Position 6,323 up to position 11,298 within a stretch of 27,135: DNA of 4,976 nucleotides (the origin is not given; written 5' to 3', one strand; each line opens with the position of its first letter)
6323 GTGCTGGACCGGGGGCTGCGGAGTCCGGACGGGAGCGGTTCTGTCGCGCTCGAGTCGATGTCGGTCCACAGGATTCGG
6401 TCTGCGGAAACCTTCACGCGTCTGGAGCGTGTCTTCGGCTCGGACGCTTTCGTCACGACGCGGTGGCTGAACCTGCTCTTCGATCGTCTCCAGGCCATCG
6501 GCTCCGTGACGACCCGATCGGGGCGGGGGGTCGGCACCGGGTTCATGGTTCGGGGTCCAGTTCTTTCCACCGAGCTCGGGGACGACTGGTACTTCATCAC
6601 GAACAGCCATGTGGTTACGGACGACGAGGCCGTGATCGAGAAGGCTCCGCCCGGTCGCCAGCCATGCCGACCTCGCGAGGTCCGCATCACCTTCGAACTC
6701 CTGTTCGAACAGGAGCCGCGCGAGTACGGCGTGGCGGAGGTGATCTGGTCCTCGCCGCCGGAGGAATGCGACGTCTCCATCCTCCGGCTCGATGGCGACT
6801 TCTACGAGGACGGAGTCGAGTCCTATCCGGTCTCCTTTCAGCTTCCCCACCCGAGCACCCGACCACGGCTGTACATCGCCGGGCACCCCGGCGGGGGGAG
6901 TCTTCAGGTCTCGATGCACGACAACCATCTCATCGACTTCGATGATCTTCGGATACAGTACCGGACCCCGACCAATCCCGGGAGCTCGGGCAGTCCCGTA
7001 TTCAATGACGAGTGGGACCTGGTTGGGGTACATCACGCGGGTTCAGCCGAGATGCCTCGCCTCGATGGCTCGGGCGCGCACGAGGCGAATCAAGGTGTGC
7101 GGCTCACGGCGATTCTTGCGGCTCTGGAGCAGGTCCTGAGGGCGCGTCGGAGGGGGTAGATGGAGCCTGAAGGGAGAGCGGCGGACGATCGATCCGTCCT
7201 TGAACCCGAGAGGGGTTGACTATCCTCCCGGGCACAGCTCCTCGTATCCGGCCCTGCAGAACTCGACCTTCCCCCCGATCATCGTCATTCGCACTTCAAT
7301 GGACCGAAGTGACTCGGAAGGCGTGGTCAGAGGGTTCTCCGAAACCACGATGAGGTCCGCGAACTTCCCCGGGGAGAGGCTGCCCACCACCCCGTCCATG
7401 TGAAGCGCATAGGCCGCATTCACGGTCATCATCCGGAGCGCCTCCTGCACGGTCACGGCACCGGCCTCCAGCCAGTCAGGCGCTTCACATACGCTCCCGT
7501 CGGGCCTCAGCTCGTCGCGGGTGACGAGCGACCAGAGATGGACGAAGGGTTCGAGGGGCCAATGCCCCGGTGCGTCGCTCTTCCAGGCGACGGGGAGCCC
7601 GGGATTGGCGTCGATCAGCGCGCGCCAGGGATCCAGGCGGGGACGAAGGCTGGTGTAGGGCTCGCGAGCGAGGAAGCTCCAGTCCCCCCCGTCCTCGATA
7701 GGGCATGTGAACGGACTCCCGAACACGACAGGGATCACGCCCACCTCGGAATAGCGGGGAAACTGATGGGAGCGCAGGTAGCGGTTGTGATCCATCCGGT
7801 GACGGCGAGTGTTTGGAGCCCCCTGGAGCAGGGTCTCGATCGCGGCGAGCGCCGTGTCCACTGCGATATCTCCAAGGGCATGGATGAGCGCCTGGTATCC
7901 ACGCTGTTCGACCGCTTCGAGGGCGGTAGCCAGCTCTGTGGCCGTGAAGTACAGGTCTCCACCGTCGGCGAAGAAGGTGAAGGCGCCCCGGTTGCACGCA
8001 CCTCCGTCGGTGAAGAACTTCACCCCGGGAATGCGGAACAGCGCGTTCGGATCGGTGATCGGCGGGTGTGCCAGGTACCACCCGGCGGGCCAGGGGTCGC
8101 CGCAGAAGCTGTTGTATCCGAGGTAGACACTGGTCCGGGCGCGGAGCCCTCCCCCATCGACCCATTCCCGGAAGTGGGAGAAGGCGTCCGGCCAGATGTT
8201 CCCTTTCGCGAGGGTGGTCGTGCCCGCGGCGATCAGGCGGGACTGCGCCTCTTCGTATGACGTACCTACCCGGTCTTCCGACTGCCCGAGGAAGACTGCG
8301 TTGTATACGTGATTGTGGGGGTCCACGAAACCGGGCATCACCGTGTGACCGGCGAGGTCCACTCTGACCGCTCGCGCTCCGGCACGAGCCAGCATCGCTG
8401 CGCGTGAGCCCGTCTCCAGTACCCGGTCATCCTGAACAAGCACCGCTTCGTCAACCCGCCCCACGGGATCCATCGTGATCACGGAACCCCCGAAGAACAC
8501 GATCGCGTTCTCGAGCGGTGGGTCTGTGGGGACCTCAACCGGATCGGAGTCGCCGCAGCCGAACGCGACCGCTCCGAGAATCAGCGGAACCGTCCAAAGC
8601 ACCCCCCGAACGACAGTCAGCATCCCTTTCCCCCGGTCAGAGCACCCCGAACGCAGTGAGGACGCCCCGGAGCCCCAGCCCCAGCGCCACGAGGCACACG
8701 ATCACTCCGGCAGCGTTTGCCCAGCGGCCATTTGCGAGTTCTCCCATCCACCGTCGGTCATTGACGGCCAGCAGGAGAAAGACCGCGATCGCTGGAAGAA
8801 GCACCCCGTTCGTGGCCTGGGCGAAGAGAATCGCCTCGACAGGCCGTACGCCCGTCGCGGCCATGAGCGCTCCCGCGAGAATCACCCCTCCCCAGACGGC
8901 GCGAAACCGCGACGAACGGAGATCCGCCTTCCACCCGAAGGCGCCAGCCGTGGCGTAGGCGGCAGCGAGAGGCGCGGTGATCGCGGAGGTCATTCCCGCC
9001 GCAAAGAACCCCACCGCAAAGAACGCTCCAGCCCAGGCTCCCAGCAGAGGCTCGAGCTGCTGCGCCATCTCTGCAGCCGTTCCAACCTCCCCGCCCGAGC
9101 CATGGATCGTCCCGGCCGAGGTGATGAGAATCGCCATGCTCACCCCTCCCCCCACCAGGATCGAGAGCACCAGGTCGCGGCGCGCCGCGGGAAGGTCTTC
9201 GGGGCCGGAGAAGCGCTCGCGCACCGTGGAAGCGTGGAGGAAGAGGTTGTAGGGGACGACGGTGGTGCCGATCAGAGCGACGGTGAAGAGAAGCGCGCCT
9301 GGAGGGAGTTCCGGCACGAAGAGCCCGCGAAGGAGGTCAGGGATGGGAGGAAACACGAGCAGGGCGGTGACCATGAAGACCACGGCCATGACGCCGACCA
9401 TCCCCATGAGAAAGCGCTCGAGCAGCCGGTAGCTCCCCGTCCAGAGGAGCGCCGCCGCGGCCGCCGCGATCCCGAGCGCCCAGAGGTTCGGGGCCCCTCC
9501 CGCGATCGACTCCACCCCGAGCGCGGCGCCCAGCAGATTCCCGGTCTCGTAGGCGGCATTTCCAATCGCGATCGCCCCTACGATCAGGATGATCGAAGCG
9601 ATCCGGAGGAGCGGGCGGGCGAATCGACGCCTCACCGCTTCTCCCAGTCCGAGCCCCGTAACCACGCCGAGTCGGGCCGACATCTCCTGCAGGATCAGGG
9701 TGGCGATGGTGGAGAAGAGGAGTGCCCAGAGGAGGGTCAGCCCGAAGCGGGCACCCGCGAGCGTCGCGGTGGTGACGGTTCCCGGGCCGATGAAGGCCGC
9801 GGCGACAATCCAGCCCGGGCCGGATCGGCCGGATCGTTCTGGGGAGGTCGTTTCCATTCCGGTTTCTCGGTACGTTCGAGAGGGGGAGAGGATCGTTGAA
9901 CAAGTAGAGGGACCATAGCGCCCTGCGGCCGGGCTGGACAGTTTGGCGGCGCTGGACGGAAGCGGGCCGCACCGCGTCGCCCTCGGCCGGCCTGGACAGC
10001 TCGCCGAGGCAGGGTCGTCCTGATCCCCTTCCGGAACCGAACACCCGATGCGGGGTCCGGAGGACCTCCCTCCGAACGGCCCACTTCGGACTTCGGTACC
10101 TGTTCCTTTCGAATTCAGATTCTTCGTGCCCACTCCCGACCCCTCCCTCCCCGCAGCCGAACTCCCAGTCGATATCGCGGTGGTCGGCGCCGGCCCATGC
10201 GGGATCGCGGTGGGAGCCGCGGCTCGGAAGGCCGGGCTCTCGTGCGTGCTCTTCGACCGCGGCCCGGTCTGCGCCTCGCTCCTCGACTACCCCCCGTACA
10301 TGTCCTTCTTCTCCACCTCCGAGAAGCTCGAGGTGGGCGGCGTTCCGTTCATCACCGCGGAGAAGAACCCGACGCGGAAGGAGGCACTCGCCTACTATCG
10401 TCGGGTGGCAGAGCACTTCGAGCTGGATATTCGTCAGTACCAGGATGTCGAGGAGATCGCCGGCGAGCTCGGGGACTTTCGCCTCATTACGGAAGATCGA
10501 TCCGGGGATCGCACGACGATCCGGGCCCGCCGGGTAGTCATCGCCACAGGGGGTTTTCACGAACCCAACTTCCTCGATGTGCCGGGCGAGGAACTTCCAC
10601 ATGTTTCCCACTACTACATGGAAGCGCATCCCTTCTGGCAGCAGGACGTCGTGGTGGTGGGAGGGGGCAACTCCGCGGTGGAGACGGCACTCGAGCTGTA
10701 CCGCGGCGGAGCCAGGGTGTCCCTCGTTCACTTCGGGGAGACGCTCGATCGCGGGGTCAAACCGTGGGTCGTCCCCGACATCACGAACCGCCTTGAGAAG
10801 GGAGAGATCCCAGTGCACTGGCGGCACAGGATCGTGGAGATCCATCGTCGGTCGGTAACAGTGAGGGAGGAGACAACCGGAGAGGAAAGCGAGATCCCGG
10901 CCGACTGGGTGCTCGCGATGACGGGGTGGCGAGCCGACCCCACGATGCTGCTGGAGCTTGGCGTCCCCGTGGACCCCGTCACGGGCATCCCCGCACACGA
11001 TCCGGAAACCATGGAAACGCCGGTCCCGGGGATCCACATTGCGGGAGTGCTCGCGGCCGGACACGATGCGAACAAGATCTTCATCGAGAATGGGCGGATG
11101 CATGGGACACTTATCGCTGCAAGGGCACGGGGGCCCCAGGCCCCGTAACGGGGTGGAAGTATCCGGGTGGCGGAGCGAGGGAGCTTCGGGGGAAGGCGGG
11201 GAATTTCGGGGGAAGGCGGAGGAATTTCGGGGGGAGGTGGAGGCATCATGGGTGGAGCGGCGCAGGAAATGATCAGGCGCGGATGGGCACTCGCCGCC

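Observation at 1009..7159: Candidate five-gene module: membrane Ser/Thr kinase, repeat peptide, small membrane protein (opposite strand), metzincin, TPR-trypsin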

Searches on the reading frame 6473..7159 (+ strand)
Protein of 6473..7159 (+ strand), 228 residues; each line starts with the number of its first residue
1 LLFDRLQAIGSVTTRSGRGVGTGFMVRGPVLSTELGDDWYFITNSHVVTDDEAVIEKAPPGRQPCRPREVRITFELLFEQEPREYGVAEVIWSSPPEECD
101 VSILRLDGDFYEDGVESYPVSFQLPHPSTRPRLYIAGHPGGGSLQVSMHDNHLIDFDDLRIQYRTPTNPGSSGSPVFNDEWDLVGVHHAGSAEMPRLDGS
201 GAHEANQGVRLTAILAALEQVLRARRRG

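Call 90: search_solved_structures(query=window:6473-7159:+, max_evalue=0.01, show_alignments=4)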
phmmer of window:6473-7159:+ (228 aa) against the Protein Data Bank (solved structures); distinct sequences matched with E-value up to 0.01: 23.
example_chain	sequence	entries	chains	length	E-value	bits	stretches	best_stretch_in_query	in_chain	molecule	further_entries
8dax_A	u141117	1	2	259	2.3e-06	30.5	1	13-189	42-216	Exfoliative toxin E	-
5c2z_A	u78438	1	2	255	2.4e-06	30.4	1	13-189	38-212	Exfoliative toxin D2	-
2w7s_A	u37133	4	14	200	0.0003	23.6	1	128-193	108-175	SERINE PROTEASE SPLA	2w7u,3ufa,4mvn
1qy6_A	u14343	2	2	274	0.00034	23.4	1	128-191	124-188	serine protease | V8 protease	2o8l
6tya_A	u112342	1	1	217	0.00053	22.7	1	54-191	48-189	Glutamyl endopeptidase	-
6u1b_A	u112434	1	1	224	0.00058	22.6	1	55-191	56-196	Glutamyl endopeptidase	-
4jcn_A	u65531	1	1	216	0.00066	22.4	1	53-190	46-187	Glutamyl endopeptidase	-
1wcz_A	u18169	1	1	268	0.0008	22.2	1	132-191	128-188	Glutamyl endopeptidase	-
6q12_A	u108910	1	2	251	0.00097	21.9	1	63-190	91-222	Glutamyl endopeptidase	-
5ilb_A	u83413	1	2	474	0.001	21.8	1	97-187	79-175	Protease Do-like 2, chloroplastic,Protease Do-like 9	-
4fln_A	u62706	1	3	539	0.0013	21.4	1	97-187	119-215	Protease Do-like 2, chloroplastic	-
6pym_A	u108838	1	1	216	0.0017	21.1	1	53-190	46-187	Glutamyl endopeptidase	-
6q24_A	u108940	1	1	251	0.0025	20.5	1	63-190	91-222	Glutamyl endopeptidase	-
6e0u_A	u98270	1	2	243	0.0042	19.8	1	127-189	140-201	Serine protease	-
1agj_A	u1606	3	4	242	0.0043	19.8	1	84-210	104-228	EPIDERMOLYTIC TOXIN A | EXFOLIATIVE TOXIN A | EXFOLIATVE TOXIN A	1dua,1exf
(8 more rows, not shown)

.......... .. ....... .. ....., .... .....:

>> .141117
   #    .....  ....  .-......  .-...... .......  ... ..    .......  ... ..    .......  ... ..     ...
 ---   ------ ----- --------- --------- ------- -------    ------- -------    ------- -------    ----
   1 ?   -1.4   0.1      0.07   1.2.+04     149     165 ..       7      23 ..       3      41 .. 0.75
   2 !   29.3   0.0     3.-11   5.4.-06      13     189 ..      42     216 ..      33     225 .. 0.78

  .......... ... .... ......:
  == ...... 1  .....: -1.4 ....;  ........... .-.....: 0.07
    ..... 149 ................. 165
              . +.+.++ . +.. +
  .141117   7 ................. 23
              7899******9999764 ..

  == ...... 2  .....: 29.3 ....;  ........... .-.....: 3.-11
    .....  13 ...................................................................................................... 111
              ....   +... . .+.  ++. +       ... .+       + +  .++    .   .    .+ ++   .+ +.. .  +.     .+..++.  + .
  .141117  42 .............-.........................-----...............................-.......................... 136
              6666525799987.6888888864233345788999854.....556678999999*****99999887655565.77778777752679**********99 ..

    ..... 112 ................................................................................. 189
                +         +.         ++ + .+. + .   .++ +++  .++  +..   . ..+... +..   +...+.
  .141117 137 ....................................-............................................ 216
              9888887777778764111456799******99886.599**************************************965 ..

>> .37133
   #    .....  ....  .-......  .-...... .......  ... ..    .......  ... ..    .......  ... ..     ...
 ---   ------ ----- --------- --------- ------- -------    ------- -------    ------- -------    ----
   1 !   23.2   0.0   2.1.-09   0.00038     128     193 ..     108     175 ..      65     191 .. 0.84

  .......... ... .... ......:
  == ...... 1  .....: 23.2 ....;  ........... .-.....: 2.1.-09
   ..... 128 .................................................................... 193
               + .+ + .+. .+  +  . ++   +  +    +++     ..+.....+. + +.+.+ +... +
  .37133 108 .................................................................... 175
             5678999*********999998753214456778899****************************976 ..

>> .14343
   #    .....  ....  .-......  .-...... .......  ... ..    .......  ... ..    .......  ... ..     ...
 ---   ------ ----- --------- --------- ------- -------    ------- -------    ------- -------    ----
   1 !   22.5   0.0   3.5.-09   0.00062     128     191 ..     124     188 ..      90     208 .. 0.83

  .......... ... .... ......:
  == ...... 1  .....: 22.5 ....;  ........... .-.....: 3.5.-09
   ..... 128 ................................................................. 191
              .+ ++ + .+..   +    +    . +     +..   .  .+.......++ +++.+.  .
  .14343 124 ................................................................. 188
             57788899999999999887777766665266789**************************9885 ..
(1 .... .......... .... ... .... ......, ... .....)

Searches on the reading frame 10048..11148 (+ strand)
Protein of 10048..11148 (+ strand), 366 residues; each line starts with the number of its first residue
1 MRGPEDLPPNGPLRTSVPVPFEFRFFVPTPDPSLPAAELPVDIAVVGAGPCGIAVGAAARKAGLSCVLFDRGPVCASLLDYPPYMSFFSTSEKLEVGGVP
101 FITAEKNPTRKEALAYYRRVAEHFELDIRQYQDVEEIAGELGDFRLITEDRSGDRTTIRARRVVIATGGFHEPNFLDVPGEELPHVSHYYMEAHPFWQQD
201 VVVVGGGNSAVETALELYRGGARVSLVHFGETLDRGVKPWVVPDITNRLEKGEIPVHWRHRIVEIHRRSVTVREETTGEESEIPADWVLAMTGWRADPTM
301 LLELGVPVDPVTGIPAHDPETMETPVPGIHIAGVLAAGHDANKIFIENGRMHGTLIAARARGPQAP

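Call 71: search_protein_families(library=pfam, proteins=[window:10048-11148:+], max_evalue=0.001)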
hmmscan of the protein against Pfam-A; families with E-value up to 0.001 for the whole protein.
window:10048-11148:+ (366 aa): 13 families
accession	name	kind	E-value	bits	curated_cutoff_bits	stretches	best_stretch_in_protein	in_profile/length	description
PF13738.12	Pyr_redox_3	-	1.1e-71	242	30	1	45-333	2-305/305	Pyridine nucleotide-disulphide oxidoreductase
PF07992.20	Pyr_redox_2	-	4.8e-33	115.3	26.1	1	42-333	2-274/291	Pyridine nucleotide-disulphide oxidoreductase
PF00070.33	Pyr_redox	-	1.5e-13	51.5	22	1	201-271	2-72/82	Pyridine nucleotide-disulphide oxidoreductase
PF13434.12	Lys_Orn_oxgnase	-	1.5e-13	51.1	21.3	1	101-226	84-216/339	L-lysine 6-monooxygenase/L-ornithine 5-monooxygenase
PF01266.30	DAO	-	2.7e-08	34.2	27.9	0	42-76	1-35/353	FAD dependent oxidoreductase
PF00890.30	FAD_binding_2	-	3.7e-08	33.4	20.4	0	42-74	1-33/414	FAD binding domain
PF03486.20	HI0933_like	-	2e-07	31.1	50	0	42-73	2-33/244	HI0933-like protein Rossmann domain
PF01134.28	GIDA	-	5.4e-07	29.4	22.1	0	200-227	1-28/391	Glucose inhibited division protein A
PF12831.13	FAD_oxidored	-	5e-06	26.5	27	0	200-231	1-32/416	FAD dependent oxidoreductase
PF01494.25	FAD_binding_3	-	5.6e-05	23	22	0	41-71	2-32/349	FAD binding domain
PF05834.18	Lycopene_cycl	-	6.1e-05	22.7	23.4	0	42-74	1-35/380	Lycopene cyclase protein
PF13450.12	NAD_binding_8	-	9.1e-05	23.1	21.9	1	45-75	1-31/68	NAD(P)-binding Rossmann-like domain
PF01946.23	Thi4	-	0.00091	19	26.2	0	41-71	18-49/235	Thi4 family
